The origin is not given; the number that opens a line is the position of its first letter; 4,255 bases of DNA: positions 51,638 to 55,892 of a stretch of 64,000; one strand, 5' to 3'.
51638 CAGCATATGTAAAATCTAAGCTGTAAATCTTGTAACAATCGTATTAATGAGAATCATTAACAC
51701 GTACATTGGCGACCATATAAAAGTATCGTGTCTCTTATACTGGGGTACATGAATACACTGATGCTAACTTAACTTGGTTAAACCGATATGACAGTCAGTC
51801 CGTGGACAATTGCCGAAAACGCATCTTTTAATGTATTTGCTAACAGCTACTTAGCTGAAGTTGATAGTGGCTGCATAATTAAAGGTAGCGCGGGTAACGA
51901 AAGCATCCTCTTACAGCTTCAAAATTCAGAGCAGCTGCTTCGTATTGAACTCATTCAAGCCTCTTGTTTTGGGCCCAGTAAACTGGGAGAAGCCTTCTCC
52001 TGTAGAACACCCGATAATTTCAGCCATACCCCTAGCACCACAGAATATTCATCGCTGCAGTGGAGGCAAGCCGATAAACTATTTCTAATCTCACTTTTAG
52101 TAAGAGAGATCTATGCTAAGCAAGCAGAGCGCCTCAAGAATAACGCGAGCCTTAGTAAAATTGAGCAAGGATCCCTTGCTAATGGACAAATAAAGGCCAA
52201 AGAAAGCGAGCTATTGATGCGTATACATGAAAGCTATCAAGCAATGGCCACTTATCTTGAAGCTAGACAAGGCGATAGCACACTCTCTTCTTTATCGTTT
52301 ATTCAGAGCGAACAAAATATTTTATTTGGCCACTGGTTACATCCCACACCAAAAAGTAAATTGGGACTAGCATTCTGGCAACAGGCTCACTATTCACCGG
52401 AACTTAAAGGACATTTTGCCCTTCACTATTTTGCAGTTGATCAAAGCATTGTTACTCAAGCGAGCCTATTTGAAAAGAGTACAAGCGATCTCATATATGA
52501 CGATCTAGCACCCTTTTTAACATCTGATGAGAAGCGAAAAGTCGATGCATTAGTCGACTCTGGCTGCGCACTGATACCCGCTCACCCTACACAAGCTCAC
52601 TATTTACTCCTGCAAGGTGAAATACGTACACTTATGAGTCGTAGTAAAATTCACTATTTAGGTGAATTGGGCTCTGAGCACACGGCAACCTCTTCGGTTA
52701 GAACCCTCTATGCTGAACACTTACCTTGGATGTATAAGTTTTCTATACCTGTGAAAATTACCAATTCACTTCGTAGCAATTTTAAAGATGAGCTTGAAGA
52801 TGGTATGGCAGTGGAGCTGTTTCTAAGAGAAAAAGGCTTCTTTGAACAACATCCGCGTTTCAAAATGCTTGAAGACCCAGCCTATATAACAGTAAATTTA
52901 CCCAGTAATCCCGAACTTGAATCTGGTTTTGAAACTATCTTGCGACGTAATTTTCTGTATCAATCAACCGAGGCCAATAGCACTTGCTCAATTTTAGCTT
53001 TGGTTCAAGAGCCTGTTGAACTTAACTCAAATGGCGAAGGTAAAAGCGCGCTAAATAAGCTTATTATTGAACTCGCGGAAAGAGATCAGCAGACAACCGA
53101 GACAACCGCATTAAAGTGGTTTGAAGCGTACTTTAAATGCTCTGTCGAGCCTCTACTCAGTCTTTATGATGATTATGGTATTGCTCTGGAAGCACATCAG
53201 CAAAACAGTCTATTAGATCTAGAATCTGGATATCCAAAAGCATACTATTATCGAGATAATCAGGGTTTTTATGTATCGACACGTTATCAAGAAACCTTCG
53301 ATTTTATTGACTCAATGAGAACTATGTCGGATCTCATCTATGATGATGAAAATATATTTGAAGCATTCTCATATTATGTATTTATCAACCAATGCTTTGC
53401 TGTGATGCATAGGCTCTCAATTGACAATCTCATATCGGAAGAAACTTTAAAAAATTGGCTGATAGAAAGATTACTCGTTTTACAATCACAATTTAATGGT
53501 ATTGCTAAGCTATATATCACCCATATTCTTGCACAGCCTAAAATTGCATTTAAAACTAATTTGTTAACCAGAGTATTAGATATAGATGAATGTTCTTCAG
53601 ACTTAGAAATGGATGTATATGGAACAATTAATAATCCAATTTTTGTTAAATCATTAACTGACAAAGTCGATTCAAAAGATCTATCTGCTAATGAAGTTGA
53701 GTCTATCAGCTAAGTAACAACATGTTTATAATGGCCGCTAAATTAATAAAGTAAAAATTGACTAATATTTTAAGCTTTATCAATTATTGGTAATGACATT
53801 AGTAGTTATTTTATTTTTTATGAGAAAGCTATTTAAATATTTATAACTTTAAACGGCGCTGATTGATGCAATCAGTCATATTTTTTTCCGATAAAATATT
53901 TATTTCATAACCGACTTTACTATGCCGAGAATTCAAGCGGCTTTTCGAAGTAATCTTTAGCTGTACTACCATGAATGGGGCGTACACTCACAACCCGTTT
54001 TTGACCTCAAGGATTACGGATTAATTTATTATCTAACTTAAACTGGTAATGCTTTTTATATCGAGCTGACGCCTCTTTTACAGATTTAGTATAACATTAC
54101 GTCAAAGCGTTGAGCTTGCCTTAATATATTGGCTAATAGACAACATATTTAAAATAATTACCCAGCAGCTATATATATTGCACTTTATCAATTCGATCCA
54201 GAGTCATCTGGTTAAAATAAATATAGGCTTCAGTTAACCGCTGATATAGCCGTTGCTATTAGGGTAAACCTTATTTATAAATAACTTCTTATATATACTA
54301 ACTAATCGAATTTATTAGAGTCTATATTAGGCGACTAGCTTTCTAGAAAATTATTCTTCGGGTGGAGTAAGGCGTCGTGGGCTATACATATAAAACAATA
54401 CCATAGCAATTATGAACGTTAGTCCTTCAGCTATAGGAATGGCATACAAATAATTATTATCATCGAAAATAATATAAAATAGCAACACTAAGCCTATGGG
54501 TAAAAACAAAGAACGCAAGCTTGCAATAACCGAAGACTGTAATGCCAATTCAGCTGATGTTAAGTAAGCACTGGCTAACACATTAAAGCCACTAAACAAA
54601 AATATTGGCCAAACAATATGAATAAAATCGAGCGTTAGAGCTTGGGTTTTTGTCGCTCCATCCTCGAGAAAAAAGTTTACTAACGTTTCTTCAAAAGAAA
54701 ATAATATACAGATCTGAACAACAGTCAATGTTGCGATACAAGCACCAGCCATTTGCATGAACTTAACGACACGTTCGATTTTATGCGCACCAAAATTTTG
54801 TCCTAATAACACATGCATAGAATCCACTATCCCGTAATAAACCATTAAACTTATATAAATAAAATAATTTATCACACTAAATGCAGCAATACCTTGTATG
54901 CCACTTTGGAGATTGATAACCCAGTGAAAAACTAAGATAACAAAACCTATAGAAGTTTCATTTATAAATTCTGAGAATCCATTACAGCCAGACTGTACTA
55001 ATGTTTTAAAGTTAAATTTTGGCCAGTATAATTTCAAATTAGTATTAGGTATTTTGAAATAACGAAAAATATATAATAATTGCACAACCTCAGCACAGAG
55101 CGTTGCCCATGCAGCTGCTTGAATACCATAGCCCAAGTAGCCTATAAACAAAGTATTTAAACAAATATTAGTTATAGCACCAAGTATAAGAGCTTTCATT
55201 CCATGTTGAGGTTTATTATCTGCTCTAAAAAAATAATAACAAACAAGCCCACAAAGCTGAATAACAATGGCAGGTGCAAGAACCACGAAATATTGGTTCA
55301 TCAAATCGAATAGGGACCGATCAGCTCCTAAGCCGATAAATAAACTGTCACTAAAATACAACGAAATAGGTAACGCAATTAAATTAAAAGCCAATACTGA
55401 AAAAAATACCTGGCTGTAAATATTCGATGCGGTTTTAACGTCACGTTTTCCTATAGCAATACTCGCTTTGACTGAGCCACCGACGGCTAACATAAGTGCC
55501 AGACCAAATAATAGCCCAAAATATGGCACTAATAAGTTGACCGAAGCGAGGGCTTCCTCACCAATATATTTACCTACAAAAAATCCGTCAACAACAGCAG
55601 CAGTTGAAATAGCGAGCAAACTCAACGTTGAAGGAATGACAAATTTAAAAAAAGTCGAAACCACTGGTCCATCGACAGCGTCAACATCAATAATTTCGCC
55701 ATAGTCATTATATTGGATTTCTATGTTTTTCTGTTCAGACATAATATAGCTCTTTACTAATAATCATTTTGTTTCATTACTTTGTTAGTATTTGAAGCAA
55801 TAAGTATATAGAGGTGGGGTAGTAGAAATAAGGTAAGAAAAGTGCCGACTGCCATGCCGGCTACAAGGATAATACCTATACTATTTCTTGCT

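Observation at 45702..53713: Fur-box-controlled pair of NIS synthetases wired to a carboxy(nor)spermidine pathway and an orphan carrier/transferase fusion: a candidate undescribed polyamine-based siderophore system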

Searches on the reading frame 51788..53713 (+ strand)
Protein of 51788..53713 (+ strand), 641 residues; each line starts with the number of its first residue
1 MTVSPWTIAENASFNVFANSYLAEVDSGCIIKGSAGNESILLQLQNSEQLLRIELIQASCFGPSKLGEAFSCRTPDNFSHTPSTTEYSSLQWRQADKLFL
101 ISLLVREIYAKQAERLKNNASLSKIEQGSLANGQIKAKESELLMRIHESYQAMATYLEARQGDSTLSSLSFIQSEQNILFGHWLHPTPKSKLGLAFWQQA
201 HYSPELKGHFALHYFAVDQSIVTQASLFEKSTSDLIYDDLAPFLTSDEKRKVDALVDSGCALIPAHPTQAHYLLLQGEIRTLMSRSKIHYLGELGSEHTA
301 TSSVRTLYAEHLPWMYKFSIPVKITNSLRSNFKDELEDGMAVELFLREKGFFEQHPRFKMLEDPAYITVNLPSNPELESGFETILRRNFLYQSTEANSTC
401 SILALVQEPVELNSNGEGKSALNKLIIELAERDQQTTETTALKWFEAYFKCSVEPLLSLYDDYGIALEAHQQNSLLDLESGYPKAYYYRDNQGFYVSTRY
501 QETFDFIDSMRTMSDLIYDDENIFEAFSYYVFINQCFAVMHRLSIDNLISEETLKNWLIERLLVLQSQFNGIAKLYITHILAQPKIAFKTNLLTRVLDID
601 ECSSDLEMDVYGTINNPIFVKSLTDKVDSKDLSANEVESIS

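Call 4: search_protein_families(library=pfam, proteins=[window:51788-53713:+], max_evalue=0.01)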
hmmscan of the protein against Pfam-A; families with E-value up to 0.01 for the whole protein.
window:51788-53713:+ (641 aa): 2 families
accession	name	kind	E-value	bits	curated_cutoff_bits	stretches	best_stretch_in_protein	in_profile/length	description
PF04183.18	IucA_IucC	-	1.4e-50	172.5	25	1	170-406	1-238/239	IucA / IucC family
PF06276.17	FhuF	-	1.2e-32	114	25.2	1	443-602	2-159/161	Ferric iron reductase FhuF-like transporter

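Call 5: search_protein_families(library=ncbifam, proteins=[window:51788-53713:+], max_evalue=0.01)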
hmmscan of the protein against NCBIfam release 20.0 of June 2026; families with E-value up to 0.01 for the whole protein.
window:51788-53713:+ (641 aa): 3 families
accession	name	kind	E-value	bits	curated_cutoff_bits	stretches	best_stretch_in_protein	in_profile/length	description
NF033586.1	staphy_B_SbnF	exception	5.7e-19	68.2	900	2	159-327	117-285/577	staphyloferrin B biosynthesis protein SbnF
NF041038.1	FslA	exception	1.8e-14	52.9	1000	2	424-514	438-528/640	rhizoferrin biosynthesis protein FslA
NF033583.1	staphy_B_SbnC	exception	9.7e-09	34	700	1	143-315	106-276/584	staphyloferrin B biosynthesis protein SbnC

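Call 34: search_solved_structures(query=window:51788-53713:+, max_evalue=1e-10)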
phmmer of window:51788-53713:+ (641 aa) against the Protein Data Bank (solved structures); distinct sequences matched with E-value up to 1e-10: 3.
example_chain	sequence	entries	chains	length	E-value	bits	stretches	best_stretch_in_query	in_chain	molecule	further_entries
5jm7_A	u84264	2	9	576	4.4e-40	141.2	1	144-618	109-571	Aerobactin synthase IucA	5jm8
2w02_A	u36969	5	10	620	8.4e-27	97.4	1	151-596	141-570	ACSD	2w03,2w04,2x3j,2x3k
3ffe_A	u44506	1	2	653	1e-26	97.1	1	151-596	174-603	AcsD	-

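Call 65: find_homologous_proteins(query=window:51788-53713:+, max_evalue=1e-150)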
Query window:51788-53713:+ (641 aa): 59 proteins with E <= 1e-150 among 8000 candidates.
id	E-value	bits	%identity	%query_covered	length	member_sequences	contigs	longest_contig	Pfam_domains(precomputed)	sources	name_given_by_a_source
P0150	0.0e+0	1438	100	100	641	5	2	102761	PF06276.18,PF04183.19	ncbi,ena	-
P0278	0.0e+0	1223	85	100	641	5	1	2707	PF06276.18,PF04183.19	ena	-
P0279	9.5e-296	1000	71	98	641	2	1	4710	PF06276.18,PF04183.19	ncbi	-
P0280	1.4e-176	607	48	98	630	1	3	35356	PF06276.18,PF04183.19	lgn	-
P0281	3.2e-172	593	46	98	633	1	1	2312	PF06276.18,PF04183.19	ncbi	-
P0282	8.1e-172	591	46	97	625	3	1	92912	PF06276.18,PF04183.19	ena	-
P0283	5.4e-170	585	46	98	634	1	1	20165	PF06276.18,PF04183.19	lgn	-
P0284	1.3e-166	574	44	98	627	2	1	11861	PF06276.18,PF04183.19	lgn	-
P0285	4.1e-166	572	46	97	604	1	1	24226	PF06276.18,PF04183.19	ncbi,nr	ncbi:MAG: hypothetical protein KTR20_09585 [Cellvibrionaceae bacterium]|nr:hypothetical protein [Cel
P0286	7.2e-166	572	47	97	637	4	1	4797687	PF06276.18,PF04183.19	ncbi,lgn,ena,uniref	ncbi:IucA/IucC family protein [Bacterioplanoides sp.]|uniref:IucA/IucC family protein n=1 Tax=Bacter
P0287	1.2e-165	571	47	97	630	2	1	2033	PF06276.18,PF04183.19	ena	-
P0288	1.7e-165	570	47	97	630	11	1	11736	PF06276.18,PF04183.19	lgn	-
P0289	2.9e-164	566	46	97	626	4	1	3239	PF06276.18,PF04183.19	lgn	-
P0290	1.2e-163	564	45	96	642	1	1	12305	PF06276.18,PF04183.19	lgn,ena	-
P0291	6.4e-163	562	46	97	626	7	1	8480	PF06276.18,PF04183.19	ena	-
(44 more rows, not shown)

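Call 66: find_encoding_contigs(protein=P0279, flank=10000, max_places=2)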
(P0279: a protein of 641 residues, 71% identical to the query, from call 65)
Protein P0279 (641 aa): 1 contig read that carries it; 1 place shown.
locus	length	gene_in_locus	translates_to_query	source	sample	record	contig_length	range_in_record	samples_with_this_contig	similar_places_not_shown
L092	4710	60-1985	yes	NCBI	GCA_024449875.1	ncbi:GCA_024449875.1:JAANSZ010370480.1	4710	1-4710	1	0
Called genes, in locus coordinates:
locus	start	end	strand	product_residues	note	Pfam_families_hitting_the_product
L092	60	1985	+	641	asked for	PF04183:IucA_IucC, PF06276:FhuF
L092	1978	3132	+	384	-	PF04183:IucA_IucC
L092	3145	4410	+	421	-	PF00501:AMP-binding, PF13193:AMP-binding_C (weak)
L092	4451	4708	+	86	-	?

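Call 67: find_encoding_contigs(protein=P0280, flank=10000, max_places=2)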
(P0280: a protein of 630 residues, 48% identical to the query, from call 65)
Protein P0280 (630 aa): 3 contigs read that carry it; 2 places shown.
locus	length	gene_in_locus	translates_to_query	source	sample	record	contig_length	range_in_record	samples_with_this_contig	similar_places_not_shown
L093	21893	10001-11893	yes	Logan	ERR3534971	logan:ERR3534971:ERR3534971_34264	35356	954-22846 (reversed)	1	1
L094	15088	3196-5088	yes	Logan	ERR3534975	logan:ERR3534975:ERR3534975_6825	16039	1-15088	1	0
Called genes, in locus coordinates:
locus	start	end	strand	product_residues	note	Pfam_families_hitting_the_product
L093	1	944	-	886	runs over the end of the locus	PF01624:MutS_I, PF05188:MutS_II, PF05192:MutS_III, PF05190:MutS_IV, PF00488:MutS_V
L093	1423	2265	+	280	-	PF06167:Peptidase_M90, PF02810:SEC-C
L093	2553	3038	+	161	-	-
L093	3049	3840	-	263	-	-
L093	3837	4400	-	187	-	PF00959:Phage_lysozyme (weak)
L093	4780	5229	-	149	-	PF13511:DUF4124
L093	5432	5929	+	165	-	PF02464:CinA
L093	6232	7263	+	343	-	PF00154:RecA_N, PF08423:Rad51, PF06745:ATPase, PF27531:MT3502_N, PF01637:ATPase_2 (weak), PF21096:RecA_C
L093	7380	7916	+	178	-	PF21982:RecX_HTH1 (weak), PF02631:RecX_HTH2, PF21981:RecX_HTH3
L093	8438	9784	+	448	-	PF01554:MatE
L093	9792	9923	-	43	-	-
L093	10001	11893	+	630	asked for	PF04183:IucA_IucC, PF06276:FhuF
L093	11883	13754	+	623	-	PF04183:IucA_IucC, PF06276:FhuF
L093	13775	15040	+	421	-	PF00501:AMP-binding, PF13193:AMP-binding_C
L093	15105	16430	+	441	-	PF19468:DUF6005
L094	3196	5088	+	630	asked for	PF04183:IucA_IucC, PF06276:FhuF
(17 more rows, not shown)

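Call 71: find_encoding_contigs(protein=P0278, flank=10000, max_places=3)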
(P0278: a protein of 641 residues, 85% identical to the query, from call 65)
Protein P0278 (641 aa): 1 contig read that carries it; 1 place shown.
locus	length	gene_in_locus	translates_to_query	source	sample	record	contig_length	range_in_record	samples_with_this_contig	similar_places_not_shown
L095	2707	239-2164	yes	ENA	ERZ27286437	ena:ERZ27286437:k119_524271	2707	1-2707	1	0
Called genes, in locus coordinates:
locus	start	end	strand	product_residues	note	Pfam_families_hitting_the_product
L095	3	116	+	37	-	?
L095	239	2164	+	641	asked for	PF04183:IucA_IucC, PF06276:FhuF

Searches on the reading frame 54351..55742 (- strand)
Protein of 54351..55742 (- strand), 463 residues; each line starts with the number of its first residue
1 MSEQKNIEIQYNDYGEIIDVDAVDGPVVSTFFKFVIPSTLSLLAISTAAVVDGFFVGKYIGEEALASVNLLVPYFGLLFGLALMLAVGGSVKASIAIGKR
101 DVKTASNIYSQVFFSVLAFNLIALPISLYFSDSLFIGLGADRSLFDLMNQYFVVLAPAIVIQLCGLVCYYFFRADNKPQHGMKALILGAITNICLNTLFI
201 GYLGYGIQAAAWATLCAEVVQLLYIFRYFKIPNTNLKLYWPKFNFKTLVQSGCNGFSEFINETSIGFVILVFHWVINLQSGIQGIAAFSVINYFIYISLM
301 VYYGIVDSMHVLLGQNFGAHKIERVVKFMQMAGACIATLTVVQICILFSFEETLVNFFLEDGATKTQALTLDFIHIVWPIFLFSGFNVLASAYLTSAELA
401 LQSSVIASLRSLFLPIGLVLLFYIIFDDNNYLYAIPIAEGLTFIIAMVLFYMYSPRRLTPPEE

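Call 4: search_protein_families(library=pfam, proteins=[window:54351-55742:-], max_evalue=0.01)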
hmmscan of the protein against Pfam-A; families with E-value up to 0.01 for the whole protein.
window:54351-55742:- (463 aa): 1 family
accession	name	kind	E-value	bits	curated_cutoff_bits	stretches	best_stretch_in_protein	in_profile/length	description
PF01554.23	MatE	-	8.7e-27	94.2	24.9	2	37-197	1-160/161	MatE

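Call 5: search_protein_families(library=ncbifam, proteins=[window:54351-55742:-], max_evalue=0.01)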
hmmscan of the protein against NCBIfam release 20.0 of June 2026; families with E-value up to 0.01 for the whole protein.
window:54351-55742:- (463 aa): 6 families
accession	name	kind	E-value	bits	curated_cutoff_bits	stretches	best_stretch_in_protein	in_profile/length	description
NF007130.1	PRK09575.1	equivalog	1.4e-46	159.7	445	1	27-451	4-428/435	MATE family efflux transporter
NF000217.1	MATE_multi_FepA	equivalog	1.9e-39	136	900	1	17-453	7-436/443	multidrug efflux MATE transporter FepA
TIGR00797.1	matE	subfamily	1.1e-27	96.9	147.4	1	38-420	2-384/396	MATE family efflux transporter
NF041801.1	MATE_SolL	equivalog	9.6e-18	64.2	780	1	23-451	14-447/458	solanimycin export family MATE transporter SolL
NF000131.1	MATE_multi_MepA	equivalog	2.4e-14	53.4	850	1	25-456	12-440/451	multidrug efflux MATE transporter MepA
NF052396.1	MATE_WgkD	equivalog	5.1e-09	35.6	510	1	60-452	33-421/428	tryglysin-associated MATE efflux transporter WgkD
